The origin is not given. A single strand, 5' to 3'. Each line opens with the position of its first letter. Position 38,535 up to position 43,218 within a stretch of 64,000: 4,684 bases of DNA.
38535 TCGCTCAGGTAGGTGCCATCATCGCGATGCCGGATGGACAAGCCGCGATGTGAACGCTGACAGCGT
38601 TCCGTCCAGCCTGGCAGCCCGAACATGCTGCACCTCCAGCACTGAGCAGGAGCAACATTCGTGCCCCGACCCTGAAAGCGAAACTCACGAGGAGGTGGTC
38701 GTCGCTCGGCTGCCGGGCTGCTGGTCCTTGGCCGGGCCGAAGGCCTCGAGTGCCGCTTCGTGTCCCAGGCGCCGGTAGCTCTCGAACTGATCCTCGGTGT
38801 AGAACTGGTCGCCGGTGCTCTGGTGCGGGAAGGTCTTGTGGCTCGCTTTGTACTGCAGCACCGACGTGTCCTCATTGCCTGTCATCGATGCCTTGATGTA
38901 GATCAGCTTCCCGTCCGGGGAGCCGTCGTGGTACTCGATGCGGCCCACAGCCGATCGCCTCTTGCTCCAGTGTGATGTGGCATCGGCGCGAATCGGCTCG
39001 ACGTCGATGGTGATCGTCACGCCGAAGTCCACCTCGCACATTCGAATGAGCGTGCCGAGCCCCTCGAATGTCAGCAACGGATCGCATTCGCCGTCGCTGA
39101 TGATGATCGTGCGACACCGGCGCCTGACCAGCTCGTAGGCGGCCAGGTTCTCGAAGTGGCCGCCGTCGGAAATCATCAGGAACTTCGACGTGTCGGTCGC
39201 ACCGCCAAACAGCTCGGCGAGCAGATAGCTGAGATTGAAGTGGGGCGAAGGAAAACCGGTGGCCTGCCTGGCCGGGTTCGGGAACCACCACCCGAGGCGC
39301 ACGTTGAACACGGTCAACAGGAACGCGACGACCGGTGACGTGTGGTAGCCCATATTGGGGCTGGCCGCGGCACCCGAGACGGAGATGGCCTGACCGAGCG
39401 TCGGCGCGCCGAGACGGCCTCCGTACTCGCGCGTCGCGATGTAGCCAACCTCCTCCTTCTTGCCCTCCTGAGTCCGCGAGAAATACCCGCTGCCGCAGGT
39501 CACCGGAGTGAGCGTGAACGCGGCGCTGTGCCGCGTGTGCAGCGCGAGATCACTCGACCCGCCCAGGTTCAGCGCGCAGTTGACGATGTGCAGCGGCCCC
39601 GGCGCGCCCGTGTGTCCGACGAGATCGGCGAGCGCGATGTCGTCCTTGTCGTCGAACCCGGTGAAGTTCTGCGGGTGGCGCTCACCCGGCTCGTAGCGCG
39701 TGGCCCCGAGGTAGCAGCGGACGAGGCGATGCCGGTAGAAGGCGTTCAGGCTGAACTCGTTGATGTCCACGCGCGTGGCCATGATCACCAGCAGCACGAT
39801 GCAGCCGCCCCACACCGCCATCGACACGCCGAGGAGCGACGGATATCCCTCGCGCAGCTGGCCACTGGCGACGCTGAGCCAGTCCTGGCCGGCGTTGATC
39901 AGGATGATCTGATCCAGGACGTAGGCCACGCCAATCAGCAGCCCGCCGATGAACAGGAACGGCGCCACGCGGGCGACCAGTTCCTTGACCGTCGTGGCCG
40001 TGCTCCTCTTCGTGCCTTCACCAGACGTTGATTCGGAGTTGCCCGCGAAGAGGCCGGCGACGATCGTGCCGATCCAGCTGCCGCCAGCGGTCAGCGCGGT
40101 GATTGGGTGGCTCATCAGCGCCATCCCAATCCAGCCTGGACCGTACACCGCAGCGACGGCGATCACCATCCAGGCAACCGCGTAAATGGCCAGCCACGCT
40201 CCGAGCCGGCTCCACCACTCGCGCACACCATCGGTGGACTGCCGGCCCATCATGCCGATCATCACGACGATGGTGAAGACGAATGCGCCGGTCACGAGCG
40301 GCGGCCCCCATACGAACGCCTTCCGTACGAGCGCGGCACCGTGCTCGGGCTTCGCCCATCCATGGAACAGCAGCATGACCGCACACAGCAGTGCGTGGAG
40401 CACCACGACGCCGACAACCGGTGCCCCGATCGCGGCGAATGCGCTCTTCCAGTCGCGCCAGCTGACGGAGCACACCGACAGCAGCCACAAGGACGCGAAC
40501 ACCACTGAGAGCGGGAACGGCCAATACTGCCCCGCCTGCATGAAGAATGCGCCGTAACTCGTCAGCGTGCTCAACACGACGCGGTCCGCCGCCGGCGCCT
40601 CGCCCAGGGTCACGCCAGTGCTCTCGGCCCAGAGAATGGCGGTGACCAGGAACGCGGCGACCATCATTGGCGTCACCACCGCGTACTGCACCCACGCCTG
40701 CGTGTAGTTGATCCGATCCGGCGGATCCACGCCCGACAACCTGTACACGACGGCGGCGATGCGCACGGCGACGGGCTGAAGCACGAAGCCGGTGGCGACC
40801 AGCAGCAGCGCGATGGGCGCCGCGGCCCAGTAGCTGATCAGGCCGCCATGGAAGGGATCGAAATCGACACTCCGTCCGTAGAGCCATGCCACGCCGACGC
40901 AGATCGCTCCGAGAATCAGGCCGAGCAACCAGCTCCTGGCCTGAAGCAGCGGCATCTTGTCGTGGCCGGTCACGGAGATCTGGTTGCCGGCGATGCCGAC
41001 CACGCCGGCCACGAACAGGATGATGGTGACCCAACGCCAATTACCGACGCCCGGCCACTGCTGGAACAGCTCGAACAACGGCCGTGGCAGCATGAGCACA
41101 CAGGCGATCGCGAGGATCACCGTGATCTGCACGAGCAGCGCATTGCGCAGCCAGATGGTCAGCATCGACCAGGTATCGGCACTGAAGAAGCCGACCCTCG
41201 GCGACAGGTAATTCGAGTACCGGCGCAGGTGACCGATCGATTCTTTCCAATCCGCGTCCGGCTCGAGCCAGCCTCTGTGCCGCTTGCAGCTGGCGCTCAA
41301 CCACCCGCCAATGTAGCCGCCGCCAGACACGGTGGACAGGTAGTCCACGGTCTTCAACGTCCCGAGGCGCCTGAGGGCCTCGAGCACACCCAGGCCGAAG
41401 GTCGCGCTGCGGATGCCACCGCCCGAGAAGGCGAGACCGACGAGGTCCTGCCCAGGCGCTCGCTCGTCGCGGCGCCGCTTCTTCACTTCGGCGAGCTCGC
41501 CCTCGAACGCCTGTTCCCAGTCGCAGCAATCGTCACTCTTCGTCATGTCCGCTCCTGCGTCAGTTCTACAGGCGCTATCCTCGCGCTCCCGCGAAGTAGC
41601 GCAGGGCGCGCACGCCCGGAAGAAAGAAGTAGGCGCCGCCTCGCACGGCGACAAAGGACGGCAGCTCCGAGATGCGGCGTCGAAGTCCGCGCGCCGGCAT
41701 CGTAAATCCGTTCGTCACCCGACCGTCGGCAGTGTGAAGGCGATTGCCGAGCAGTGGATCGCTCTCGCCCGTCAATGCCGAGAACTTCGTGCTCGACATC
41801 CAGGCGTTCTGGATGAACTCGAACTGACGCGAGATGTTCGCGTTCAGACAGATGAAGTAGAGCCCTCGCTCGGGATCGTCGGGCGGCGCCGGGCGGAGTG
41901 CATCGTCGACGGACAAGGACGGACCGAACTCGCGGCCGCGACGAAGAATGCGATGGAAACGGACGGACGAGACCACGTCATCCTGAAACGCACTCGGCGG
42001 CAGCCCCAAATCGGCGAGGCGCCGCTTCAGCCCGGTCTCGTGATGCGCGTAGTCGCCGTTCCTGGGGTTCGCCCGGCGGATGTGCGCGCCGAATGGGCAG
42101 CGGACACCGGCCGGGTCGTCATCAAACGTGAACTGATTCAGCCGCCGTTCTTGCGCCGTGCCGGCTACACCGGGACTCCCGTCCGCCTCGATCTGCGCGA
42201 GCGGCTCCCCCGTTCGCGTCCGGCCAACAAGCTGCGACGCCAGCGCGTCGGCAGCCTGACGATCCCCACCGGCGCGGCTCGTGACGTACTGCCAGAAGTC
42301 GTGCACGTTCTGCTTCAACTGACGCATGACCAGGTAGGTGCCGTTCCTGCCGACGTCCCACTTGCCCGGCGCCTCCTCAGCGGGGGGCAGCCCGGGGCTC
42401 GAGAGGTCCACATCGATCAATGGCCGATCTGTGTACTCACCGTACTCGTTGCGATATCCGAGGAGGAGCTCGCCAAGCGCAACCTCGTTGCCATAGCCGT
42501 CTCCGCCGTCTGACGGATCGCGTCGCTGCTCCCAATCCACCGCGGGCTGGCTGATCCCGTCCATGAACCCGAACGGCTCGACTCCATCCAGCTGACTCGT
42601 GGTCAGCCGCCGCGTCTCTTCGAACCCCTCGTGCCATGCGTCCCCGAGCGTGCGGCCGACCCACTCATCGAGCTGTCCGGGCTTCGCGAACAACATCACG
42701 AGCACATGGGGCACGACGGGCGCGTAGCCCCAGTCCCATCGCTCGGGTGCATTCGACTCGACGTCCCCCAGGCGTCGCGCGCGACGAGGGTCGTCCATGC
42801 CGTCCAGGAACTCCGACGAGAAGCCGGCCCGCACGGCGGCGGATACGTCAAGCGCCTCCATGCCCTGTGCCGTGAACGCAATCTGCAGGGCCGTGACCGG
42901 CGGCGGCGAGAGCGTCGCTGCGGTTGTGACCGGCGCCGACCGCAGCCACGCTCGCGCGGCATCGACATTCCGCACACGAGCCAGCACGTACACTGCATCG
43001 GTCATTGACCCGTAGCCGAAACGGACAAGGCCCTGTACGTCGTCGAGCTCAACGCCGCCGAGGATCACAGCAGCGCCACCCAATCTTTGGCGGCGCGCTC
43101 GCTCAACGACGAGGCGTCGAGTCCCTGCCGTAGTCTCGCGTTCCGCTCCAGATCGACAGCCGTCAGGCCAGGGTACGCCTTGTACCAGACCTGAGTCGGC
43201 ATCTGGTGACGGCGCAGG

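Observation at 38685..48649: Six-gene operon joining three different haem enzymes to a membrane-embedded patatin phospholipase: candidate lipid-oxidation/oxylipin system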

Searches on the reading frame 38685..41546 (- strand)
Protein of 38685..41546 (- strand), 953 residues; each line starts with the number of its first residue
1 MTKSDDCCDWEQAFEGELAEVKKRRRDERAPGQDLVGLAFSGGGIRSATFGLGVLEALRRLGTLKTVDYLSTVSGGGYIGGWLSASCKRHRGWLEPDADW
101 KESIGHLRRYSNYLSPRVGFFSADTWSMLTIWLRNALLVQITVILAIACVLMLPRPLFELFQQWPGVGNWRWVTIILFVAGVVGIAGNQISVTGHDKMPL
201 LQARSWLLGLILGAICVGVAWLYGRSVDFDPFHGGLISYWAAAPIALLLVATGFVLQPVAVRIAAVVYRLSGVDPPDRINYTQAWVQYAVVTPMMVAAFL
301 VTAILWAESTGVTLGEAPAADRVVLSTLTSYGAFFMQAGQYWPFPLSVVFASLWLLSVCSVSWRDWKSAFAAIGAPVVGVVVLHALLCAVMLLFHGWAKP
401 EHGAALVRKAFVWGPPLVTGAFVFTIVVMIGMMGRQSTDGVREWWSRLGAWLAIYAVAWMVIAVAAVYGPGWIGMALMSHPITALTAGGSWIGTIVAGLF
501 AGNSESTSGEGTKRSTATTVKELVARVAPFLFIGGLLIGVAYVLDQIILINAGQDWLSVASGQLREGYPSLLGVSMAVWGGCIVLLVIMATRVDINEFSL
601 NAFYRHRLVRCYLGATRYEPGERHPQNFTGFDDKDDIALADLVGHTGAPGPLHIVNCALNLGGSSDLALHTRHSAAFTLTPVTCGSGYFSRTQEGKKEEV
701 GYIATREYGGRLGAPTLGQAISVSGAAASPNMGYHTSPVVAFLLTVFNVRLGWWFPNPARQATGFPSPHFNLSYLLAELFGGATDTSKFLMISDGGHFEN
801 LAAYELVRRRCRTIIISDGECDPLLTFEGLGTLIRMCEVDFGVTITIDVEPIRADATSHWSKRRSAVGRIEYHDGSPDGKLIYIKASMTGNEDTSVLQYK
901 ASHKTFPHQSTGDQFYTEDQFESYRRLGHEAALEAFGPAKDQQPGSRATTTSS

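Call 3: search_protein_families(library=pfam, proteins=[window:38685-41546:-], max_evalue=0.01)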
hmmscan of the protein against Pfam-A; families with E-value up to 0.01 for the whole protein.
window:38685-41546:- (953 aa): 1 family
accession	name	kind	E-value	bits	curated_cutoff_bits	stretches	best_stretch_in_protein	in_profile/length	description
PF01734.28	Patatin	-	2e-07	31.8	27.7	1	38-107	1-69/191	Patatin-like phospholipase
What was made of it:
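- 38685..41546 (-): g6: 953-aa patatin-like phospholipase whose catalytic halves are separated by a polytopic membrane insert of roughly 470-600 aa. It is an accessory member of the cluster. Pfam Patatin at 2e-7, 31.8 bits against a cut-off of 27.7 (call 3).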

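Call 4: search_protein_families(library=ncbifam, proteins=[window:38685-41546:-], max_evalue=0.01)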
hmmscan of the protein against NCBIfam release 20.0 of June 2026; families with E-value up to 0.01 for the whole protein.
window:38685-41546:- (953 aa): 0 families

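Call 38: search_solved_structures(query=window:38685-41546:-, max_evalue=0.1, show_alignments=2)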
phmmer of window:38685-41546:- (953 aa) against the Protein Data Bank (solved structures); distinct sequences matched with E-value up to 0.1: 2.
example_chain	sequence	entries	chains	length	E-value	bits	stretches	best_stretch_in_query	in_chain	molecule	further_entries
5iz5_B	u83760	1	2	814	0.048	14.7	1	24-79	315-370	Cytosolic phospholipase A2 delta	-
5ixc_A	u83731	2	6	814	0.048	14.7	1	24-79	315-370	Cytosolic phospholipase A2 delta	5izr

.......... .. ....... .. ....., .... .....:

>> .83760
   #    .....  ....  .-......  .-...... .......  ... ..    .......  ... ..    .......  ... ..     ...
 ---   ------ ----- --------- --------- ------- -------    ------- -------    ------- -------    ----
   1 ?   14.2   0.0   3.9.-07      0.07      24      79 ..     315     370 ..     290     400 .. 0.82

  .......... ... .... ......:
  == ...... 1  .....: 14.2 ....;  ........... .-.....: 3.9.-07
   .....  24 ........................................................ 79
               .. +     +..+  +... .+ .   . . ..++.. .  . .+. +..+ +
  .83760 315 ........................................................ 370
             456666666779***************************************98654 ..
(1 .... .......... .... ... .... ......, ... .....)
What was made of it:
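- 38685..41546 (-): The N-terminus aligns with the cPLA2-delta lipase motifs (call 38).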

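Call 71: search_protein_families(library=padloc, proteins=[window:38685-41546:-], max_evalue=0.01)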
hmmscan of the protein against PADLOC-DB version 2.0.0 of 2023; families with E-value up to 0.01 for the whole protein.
window:38685-41546:- (953 aa): 0 families

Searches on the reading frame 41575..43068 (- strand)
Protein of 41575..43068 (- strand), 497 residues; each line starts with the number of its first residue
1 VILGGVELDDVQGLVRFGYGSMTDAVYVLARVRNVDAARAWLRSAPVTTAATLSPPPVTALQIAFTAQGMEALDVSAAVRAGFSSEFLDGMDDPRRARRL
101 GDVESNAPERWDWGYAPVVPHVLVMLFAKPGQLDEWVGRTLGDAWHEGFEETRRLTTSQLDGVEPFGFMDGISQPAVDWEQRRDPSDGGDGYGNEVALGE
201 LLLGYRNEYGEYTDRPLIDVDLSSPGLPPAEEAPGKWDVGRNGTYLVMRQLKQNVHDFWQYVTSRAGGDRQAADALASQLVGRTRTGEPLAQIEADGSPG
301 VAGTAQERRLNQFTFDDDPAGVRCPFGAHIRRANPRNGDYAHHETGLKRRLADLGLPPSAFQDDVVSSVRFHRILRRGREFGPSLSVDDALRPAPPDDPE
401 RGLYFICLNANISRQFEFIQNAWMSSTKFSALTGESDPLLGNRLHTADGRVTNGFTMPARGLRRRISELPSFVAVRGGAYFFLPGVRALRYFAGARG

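Call 3: search_protein_families(library=pfam, proteins=[window:41575-43068:-], max_evalue=0.01)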
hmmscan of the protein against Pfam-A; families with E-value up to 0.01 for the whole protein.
window:41575-43068:- (497 aa): 2 families
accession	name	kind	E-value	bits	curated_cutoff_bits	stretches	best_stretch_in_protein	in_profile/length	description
PF21105.3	DyP_N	-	0.0014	19.2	27.5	1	56-126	64-128/163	DyP dimeric alpha+beta barrel domain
PF20628.3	Dyp_perox_C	-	0.0017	18.6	20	0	373-425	99-139/166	Dyp-type peroxidase, C-terminal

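Call 4: search_protein_families(library=ncbifam, proteins=[window:41575-43068:-], max_evalue=0.01)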
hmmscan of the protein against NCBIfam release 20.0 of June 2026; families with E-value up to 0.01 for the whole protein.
window:41575-43068:- (497 aa): 2 families
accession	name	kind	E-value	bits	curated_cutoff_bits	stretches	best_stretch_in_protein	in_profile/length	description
TIGR01413.1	Dyp_perox_fam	superfamily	1.7e-22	80.1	100.5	1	139-488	119-322/323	Dyp-type peroxidase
TIGR01412.1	tat_substr_1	equivalog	0.00016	20.7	428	0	241-339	265-339/420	iron uptake transporter deferrochelatase/peroxidase subunit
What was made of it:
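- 41575..43068 (-): g5: 497-aa DyP-type haem peroxidase, closest to C/D-type (class V) enzymes, with no export signal. TIGR01413 at 1.7e-22 (call 4).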

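Call 37: search_solved_structures(query=window:41575-43068:-, max_evalue=0.1, show_alignments=2)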
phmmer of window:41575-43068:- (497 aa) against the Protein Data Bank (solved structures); distinct sequences matched with E-value up to 0.1: 20.
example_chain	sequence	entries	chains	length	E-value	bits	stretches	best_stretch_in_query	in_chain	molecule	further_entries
8re3_A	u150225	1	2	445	3.1e-40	141.8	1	61-493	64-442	Peroxidase, putative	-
8re2_A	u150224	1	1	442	1.2e-39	139.8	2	61-337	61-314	Peroxidase, putative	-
7anv_A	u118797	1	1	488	1.9e-26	96.4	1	234-490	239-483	ancestral D-type dye decolorizing peroxidase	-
4au9_A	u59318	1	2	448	5.1e-26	94.9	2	236-489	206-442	DYP-TYPE PEROXIDASE I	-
4uzi_A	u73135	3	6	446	8.4e-26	94.2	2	236-489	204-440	DYE-DECOLORIZING PEROXIDASE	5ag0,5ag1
4w7j_A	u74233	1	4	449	3.1e-25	92.4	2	236-489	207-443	Dye-decolorizing peroxidase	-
4w7l_A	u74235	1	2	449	1.1e-24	90.5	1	236-489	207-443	Dye-decolorizing peroxidase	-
4w7k_A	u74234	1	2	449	1.4e-24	90.2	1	236-489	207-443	Dye-decolorizing peroxidase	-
5ikd_A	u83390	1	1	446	5.1e-24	88.3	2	236-489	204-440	Dye-decolorizing peroxidase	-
5ikg_A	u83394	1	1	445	5.6e-24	88.2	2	236-489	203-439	Dye-decolorizing peroxidase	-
4w7m_A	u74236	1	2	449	2.7e-23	86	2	236-489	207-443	Dye-decolorizing peroxidase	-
4w7n_A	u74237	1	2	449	1.1e-22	83.9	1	236-489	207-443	Dye-decolorizing peroxidase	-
4w7o_A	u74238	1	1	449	2.2e-21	79.7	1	236-489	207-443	Dye-decolorizing peroxidase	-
4g2c_A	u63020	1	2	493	1.1e-20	77.3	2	242-339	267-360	DyP2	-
7d8m_A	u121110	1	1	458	9.3e-20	74.3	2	241-337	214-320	Dye-decolorizing peroxidase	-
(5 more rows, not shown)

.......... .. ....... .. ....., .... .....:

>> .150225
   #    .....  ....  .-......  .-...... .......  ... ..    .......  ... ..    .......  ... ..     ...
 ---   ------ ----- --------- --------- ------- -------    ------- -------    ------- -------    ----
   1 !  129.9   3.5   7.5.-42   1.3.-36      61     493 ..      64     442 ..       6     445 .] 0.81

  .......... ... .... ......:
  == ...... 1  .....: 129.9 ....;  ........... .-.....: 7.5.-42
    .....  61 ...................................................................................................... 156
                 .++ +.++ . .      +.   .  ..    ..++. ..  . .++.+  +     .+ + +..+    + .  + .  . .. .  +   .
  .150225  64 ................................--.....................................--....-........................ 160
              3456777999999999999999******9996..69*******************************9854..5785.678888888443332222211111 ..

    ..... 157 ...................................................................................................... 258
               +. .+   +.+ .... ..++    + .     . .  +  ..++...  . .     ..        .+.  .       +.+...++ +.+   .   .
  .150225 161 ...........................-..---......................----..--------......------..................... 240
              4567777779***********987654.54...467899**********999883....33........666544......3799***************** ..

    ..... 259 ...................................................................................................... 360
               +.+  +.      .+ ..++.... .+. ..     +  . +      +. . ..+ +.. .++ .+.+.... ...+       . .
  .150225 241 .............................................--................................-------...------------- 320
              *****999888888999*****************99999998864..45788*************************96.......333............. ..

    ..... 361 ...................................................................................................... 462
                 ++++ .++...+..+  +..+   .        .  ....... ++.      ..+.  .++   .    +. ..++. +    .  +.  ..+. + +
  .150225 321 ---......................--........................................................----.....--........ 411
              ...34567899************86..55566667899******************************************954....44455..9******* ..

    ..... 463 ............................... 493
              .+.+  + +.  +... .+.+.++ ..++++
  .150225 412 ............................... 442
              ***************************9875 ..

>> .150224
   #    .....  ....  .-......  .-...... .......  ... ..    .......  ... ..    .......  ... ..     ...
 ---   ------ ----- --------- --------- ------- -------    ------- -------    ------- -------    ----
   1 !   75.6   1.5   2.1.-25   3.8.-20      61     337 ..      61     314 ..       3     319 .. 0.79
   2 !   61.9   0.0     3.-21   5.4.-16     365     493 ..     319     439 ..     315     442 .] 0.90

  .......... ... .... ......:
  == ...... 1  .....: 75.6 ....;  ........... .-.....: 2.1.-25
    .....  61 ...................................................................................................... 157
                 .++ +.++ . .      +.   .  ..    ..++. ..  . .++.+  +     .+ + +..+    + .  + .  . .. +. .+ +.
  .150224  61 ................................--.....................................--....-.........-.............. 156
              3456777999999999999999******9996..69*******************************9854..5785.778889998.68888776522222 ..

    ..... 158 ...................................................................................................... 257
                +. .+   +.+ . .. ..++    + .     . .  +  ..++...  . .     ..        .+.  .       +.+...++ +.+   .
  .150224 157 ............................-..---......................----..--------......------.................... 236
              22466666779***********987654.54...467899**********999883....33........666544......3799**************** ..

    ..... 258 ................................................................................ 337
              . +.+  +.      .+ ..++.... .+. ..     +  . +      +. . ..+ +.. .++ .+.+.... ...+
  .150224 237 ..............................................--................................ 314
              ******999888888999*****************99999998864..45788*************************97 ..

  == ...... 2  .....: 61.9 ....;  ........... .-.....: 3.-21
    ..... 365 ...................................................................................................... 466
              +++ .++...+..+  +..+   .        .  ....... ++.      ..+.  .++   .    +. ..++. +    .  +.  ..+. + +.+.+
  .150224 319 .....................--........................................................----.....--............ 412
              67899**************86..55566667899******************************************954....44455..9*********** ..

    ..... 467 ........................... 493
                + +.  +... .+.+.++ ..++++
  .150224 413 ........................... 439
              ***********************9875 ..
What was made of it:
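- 41575..43068 (-): PDB hit 8re3 at E 3e-40 over residues 61-493, and fungal D-type DyPs at about 1e-26 (call 37).
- On DyP-type peroxidase: Homology to solved DyPs is nevertheless unambiguous at E 3e-40 (call 37).
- g5 is closest to fungal D-type DyPs (call 37).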

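Call 71: search_protein_families(library=padloc, proteins=[window:41575-43068:-], max_evalue=0.01)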
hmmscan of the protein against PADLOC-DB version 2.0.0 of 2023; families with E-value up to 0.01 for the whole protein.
window:41575-43068:- (497 aa): 0 families
